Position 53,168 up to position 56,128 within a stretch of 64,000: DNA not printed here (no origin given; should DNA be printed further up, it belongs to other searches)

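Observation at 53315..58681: Tandem paralogous ~890-aa polytopic membrane proteins in the glycan locus: candidate undescribed GT-C-like polymerase/transferase family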

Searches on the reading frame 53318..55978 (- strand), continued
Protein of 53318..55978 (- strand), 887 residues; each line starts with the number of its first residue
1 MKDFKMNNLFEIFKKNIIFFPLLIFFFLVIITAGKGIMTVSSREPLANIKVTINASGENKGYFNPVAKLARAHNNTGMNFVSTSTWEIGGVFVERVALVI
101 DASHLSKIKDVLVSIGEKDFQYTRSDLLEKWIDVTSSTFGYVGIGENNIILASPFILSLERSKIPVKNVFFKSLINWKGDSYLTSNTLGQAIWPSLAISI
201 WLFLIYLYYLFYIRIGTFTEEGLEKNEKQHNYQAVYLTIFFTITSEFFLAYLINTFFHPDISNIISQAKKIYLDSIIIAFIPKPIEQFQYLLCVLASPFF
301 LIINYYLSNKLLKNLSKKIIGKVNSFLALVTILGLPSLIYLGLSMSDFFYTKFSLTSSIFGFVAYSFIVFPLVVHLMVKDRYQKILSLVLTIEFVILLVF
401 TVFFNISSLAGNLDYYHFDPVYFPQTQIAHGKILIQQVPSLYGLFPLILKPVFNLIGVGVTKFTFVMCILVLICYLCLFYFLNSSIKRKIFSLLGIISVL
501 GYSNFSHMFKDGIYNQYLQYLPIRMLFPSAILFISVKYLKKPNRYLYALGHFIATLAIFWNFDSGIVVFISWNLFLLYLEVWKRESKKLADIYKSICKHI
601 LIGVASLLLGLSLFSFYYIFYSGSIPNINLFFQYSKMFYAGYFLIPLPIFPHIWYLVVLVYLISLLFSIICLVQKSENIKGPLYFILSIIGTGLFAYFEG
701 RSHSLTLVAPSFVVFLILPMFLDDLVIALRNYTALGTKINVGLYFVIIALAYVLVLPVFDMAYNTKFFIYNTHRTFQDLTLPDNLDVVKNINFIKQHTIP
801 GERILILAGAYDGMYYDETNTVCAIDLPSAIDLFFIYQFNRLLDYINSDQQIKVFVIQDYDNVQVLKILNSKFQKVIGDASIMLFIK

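Call 48: find_related_loci(query=A4, collection=metagenome_contigs, flank=6000)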
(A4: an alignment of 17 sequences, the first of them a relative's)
Query A4 (674 aa) in metagenome_contigs; peptide patterns used: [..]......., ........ (x = any residue, [..] = any of these).
322 stretches matched a pattern; 86 encode a relative of the query (tblastn E <= 1e-3); the best 80 are kept; 80 distinct loci.
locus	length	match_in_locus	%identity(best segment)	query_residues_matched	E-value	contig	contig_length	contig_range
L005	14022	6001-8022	100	1-674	0e+0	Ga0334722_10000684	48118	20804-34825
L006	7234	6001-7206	65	1-413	6e-173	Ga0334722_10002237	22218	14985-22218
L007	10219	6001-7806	48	33-644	3e-168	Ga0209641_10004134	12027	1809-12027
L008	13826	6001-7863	39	13-648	2e-138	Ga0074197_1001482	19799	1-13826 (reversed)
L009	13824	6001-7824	38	16-639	5e-117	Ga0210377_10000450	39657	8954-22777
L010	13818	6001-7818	36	57-672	7e-111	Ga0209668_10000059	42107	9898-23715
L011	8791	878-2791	35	13-643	6e-108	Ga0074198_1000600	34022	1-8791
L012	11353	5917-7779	34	33-671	9e-106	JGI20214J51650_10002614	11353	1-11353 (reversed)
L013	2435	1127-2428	43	42-495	3e-108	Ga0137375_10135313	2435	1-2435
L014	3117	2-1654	35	75-641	3e-104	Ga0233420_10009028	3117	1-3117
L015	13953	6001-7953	31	4-674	3e-99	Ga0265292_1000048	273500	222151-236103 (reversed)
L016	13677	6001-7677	35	59-662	1e-99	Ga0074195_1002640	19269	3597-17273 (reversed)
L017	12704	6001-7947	32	2-656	1e-98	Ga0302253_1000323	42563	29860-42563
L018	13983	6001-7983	31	6-669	1e-97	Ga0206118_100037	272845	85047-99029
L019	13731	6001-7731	34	53-646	1e-95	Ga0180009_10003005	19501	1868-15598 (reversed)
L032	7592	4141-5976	30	58-673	2e-73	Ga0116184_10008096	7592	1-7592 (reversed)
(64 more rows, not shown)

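Call 54: search_protein_families(library=pfam, alignment_id=A5, max_evalue=0.00001)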
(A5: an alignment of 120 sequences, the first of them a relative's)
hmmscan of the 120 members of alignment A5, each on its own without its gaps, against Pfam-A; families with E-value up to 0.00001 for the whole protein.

A. member 1, L001:5170-5886:+ (239 aa): 1 family
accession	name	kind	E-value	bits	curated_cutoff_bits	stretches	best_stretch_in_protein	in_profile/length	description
PF00535.33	Glycos_transf_2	-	2.4e-22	80.1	23.3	1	16-175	1-166/168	Glycosyl transferase family 2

B. families by the number of members that match (of 120 scanned): 108 families (the first 25 are shown)
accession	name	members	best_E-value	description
PF01370.27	Epimerase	12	1.3e-53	NAD dependent epimerase/dehydratase family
PF16363.11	GDP_Man_Dehyd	12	6.5e-46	GDP-mannose 4,6 dehydratase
PF00535.33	Glycos_transf_2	11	2.7e-30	Glycosyl transferase family 2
PF01073.25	3Beta_HSD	11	8.8e-25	3-beta hydroxysteroid dehydrogenase/isomerase family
PF01041.23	DegT_DnrJ_EryC1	10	1.3e-105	DegT/DnrJ/EryC1/StrS aminotransferase family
PF07993.18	NAD_binding_4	8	3.2e-14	Male sterility protein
PF13414.12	TPR_11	7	9.3e-37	TPR repeat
PF07719.23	TPR_2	7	6.2e-36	Tetratricopeptide repeat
PF02719.21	Polysacc_synt_2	7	2.7e-17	Polysaccharide biosynthesis protein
PF00515.34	TPR_1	6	4.4e-44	Tetratricopeptide repeat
PF13181.12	TPR_8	6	7.9e-28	Tetratricopeptide repeat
PF04138.20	GtrA_DPMS_TM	6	6.6e-27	GtrA/DPMS, transmembrane domain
PF13431.12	TPR_17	6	2.7e-24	Tetratricopeptide repeat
PF13428.12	TPR_14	6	2.3e-15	Tetratricopeptide repeat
PF04321.23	RmlD_sub_bind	6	2.6e-13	RmlD substrate binding domain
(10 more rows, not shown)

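Call 66: find_homologous_proteins(query=P0037, max_evalue=1e-20)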
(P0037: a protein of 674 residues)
Query P0037 (674 aa): 183 proteins with E <= 1e-20 among 8000 candidates; the best 120 are listed.
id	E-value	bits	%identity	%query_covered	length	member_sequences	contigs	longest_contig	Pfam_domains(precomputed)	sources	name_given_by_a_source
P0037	0.0e+0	1509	100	100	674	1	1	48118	-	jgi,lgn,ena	-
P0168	1.8e-198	679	49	95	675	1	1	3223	-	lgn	-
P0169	1.4e-184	633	48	99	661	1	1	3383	-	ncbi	-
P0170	3.8e-180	619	44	100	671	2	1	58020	-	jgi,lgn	-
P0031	1.0e-173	597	48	93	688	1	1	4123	-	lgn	-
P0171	1.6e-161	557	44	91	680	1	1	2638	-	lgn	-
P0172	8.9e-152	525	42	95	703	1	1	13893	-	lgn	-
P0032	1.5e-150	521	43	94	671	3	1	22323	-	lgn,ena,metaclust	metaclust:\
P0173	1.7e-145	504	41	97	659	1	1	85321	-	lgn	-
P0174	7.0e-143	496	39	98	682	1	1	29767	-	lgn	-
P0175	1.5e-140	488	39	98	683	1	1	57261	-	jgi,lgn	jgi:hypothetical protein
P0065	4.0e-136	473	39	99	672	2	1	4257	-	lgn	-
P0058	1.4e-134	468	40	95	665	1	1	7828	-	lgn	-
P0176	5.2e-134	466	40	98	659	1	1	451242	-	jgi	jgi:hypothetical protein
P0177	2.0e-133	464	40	98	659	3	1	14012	-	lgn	-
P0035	5.1e-129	450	41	99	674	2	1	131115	-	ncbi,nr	ncbi:hypothetical protein OR1_02829 [Geobacter sp. OR-1]|nr:hypothetical protein OR1_02829 [Geobacte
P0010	2.8e-126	441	38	96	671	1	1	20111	-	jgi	jgi:hypothetical protein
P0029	2.4e-121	424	38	94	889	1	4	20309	PF13385.14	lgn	-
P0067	3.4e-111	391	36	100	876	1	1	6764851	PF13385.14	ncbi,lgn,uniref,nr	ncbi:LamG domain-containing protein [Paenibacillus dendritiformis]|uniref:LamG domain-containing pro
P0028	6.0e-97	344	34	92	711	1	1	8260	-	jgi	jgi:hypothetical protein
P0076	5.6e-96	341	34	96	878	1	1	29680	PF13385.14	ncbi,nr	ncbi:MAG: LamG domain-containing protein [Candidatus Sumerlaeota bacterium]|nr:LamG domain-containin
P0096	7.8e-90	320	31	100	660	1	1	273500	-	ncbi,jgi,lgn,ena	ncbi:MAG: hypothetical protein WC890_01230 [Candidatus Margulisiibacteriota bacterium]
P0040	5.9e-85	304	40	65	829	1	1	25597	-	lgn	-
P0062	2.1e-74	269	35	7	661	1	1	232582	-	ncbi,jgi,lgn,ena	ncbi:MAG: hypothetical protein WC437_02445 [Patescibacteria group bacterium]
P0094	5.1e-74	268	31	92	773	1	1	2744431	-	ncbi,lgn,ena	-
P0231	7.8e-73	264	29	90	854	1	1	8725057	PF13385.14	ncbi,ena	-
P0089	3.9e-71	259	31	87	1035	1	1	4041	PF13385.14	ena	-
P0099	8.3e-71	257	33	87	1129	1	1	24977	PF07953.21,PF06439.19,PF13385.14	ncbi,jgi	jgi:hypothetical protein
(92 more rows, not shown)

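Call 67: find_encoding_contigs(protein=P0067, flank=8000, max_places=1)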
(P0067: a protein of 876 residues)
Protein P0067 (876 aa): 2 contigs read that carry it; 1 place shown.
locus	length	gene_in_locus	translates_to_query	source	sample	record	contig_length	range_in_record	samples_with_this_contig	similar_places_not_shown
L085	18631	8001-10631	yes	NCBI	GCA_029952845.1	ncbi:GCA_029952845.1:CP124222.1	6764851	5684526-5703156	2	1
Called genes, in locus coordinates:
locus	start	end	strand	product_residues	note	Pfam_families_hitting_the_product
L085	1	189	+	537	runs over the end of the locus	PF00005:ABC_tran, PF14524:Wzt_C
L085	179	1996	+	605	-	PF13692:Glyco_trans_1_4, PF00534:Glycos_transf_1, PF13489:Methyltransf_23 (weak), PF13847:Methyltransf_31 (weak), PF08241:Methyltransf_11, PF08242:Methyltransf_12, PF13649:Methyltransf_25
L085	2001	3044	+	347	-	PF00534:Glycos_transf_1, PF13692:Glyco_trans_1_4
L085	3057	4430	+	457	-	PF00534:Glycos_transf_1, PF13692:Glyco_trans_1_4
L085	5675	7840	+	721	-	PF19830:DUF6311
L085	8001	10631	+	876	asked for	PF13385:Laminin_G_3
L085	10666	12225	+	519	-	PF01041:DegT_DnrJ_EryC1, PF01212:Beta_elim_lyase (weak)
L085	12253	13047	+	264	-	PF00483:NTP_transferase, PF12804:NTP_transf_3 (weak)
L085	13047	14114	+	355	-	PF01370:Epimerase, PF02719:Polysacc_synt_2, PF04321:RmlD_sub_bind (weak), PF01073:3Beta_HSD (weak), PF16363:GDP_Man_Dehyd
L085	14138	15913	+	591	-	PF02776:TPP_enzyme_N, PF00205:TPP_enzyme_M, PF02775:TPP_enzyme_C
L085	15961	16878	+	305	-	PF09290:AcetDehyd-dimer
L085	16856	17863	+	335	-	PF00682:HMGL-like, PF07836:DmpG_comm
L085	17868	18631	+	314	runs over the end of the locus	PF01370:Epimerase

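Call 68: find_encoding_contigs(protein=P0035, flank=8000, max_places=1)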
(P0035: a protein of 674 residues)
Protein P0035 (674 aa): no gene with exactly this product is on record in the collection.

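Call 69: find_encoding_contigs(protein=P0231, flank=8000, max_places=1)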
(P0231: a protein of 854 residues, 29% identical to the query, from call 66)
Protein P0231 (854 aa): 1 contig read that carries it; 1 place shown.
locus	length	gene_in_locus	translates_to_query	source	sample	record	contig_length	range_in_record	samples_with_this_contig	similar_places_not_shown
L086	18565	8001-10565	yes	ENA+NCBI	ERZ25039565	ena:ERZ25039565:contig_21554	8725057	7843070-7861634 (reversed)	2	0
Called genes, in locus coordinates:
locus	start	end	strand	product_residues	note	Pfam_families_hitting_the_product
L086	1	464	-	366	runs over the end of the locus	PF00557:Peptidase_M24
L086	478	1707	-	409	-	PF01011:PQQ (faint), PF13360:PQQ_2, PF13570:Beta-prop_ACSF4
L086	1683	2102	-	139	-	-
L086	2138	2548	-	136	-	PF03692:CxxCxxCC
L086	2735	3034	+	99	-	PF01966:HD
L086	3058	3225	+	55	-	-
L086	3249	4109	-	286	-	PF04073:tRNA_edit, PF00072:Response_reg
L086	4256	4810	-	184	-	-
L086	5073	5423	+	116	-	-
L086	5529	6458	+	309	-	PF06689:zf-C4_ClpX, PF05496:RuvB_N (faint), PF01078:Mg_chelatase (faint), PF07724:AAA_2, PF00004:AAA, PF07728:AAA_5 (faint)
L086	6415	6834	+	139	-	PF10431:ClpB_D2-small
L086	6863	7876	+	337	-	PF01966:HD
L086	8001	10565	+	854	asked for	PF13385:Laminin_G_3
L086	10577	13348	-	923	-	PF03176:MMPL, PF12349:Sterol-sensing (faint), PF03176:MMPL (weak), PF02355:SecD_SecF_C, PF02460:Patched (weak)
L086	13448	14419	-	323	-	PF00132:Hexapep (faint)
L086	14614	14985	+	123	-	PF04972:BON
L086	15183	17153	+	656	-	-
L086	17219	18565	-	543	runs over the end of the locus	PF00118:Cpn60_TCP1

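Call 71: search_solved_structures(query=L032:2512-3453:+, max_evalue=0.00001)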
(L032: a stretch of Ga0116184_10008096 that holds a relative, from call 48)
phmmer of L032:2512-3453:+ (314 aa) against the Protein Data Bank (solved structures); distinct sequences matched with E-value up to 0.00001: 8.
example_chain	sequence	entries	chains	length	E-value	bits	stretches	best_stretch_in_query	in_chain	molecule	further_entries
5ekp_C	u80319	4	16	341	1.1e-46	162.9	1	6-306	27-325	Uncharacterized glycosyltransferase sll0501 | Glycosyltransferase sll0501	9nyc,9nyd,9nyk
9nye_A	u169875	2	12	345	1.1e-46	162.8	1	6-306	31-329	Glycosyltransferase sll0501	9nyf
5eke_A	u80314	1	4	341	1.4e-46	162.5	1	6-306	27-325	Uncharacterized glycosyltransferase sll0501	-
9hwj_A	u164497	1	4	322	1.9e-27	99.6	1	5-305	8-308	Undecaprenyl-phosphate 4-deoxy-4-formamido-L-arabinose transferase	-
9bhc_C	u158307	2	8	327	2.5e-24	89.4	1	5-305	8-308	Undecaprenyl-phosphate 4-deoxy-4-formamido-L-arabinose transferase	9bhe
8vxh_A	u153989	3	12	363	3.6e-24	88.9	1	5-305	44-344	Undecaprenyl-phosphate 4-deoxy-4-formamido-L-arabinose transferase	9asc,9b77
5mlz_A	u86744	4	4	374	2.4e-11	46.7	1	5-125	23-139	Dolichol monophosphate mannose synthase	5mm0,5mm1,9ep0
5tze_C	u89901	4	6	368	6.3e-06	28.9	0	6-100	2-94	Glycosyl transferase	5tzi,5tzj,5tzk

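Call 78: search_protein_families(library=ncbifam, proteins=[P0067, P0035, P0037, P0096, P0076, P0062, P0010, P0011, P0020, P0113], max_evalue=0.01)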
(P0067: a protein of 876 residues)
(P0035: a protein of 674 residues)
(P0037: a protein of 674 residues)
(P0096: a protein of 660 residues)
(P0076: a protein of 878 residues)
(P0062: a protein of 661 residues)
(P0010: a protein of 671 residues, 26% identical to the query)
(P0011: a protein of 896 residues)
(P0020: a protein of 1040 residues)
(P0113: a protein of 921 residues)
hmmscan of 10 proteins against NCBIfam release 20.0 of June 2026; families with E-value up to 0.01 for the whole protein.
P0067 (876 aa): 0 families

P0035 (674 aa): 0 families

P0037 (674 aa): 0 families

P0096 (660 aa): 0 families

P0076 (878 aa): 0 families

P0062 (661 aa): 0 families

P0010 (671 aa): 0 families

P0011 (896 aa): 0 families

P0020 (1040 aa): 0 families

P0113 (921 aa): 27 families (the best 25 are shown)
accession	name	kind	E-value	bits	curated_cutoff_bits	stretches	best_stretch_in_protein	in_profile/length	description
TIGR02917.1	PEP_TPR_lipo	equivalog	5.1e-26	90.8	312.2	1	723-890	727-891/899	XrtA/PEP-CTERM system TPR-repeat protein PrsT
NF040959.1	MamA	equivalog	5.1e-25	88.1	200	2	723-859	61-196/204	magnetosome protein MamA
NF033762.1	social_mot_Tgl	equivalog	6.6e-24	84.6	225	2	790-902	54-168/252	social motility TPR repeat lipoprotein Tgl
TIGR02521.1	type_IV_pilW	equivalog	7e-19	68.3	154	2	735-830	33-127/234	type IV pilus biogenesis/stability protein PilW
NF033758.1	gliding_GltE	equivalog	1.4e-18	67.1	225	2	818-917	68-167/411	adventurous gliding motility TPR repeat lipoprotein GltE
NF047558.1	TPR_END_plus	domain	2.8e-15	56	32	1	838-869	1-32/56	TPR end-of-group domain-containing protein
NF047507.1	TPR_BatC_Lepto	exception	2.3e-13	50.1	175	2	722-773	90-136/214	TPR repeat-containing protein BatC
NF033920.0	C39_PA2778_fam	equivalog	1e-12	48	150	2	716-797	173-254/255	PA2778 family cysteine peptidase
NF041054.1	WAxxUGC_long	equivalog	7.7e-11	41.9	300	1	867-905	273-311/354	ResA-like WAxxUGC motif-containing protein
NF052415.1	T3SS_chap_SctY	equivalog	1e-10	42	70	2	842-901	12-69/106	type III secretion apparatus assembly chaperone SctY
NF008391.2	PRK11189.1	equivalog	1.5e-10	41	250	1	784-869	82-166/297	lipoprotein NlpI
TIGR03939.1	PGA_TPR_OMP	equivalog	3.4e-10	38.8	366.65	2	812-915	97-199/800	poly-beta-1,6 N-acetyl-D-glucosamine export porin PgaA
NF002725.1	PRK02603.1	equivalog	2.4e-09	37.4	143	1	818-887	51-123/173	photosystem I assembly protein Ycf3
NF008520.0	PRK11447.1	equivalog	4.5e-09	34.7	858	1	836-906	270-339/1157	cellulose synthase complex outer membrane protein BcsC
TIGR02552.1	LcrH_SycD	equivalog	1.1e-08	34.9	104.8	1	829-905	11-87/136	SycD/LcrH family type III secretion system chaperone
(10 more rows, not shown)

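Call 79: find_encoding_contigs(protein=P0176, flank=8000, max_places=1)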
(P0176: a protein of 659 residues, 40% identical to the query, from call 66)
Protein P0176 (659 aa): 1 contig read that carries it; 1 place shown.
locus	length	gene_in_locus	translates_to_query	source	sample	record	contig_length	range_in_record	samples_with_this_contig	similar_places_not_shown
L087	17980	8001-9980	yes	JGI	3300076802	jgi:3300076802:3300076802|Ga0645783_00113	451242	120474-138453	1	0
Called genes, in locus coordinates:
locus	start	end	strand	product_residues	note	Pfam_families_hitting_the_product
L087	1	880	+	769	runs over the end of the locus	PF07719:TPR_2 (faint), PF13174:TPR_6 (faint), PF13181:TPR_8 (faint), PF00515:TPR_1 (weak), PF13414:TPR_11, PF13844:Glyco_transf_41, PF13414:TPR_11, PF14559:TPR_19 (weak), +9 more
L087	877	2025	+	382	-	-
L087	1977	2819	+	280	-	PF14559:TPR_19 (faint)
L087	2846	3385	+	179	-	-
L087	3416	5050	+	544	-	PF13414:TPR_11, PF13424:TPR_12, PF13431:TPR_17 (weak), PF13414:TPR_11 (weak), PF00515:TPR_1, PF07719:TPR_2 (weak), PF13424:TPR_12, PF13432:TPR_16, +15 more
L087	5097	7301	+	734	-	PF13428:TPR_14 (faint), PF07719:TPR_2 (faint), PF13174:TPR_6 (faint), PF13414:TPR_11, PF14559:TPR_19, PF13431:TPR_17 (weak), PF00515:TPR_1 (weak), PF13844:Glyco_transf_41, +6 more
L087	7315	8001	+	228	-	PF08241:Methyltransf_11 (weak)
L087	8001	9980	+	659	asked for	-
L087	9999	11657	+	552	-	PF13231:PMT_2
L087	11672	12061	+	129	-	PF04138:GtrA_DPMS_TM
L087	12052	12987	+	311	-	PF00535:Glycos_transf_2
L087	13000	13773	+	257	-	PF00483:NTP_transferase, PF12804:NTP_transf_3 (weak)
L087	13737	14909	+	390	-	PF01073:3Beta_HSD, PF01370:Epimerase, PF04321:RmlD_sub_bind, PF16363:GDP_Man_Dehyd, PF02719:Polysacc_synt_2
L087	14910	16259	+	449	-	PF01041:DegT_DnrJ_EryC1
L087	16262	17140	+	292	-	PF01370:Epimerase, PF04321:RmlD_sub_bind, PF16363:GDP_Man_Dehyd (faint)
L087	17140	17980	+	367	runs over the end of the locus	PF03102:NeuB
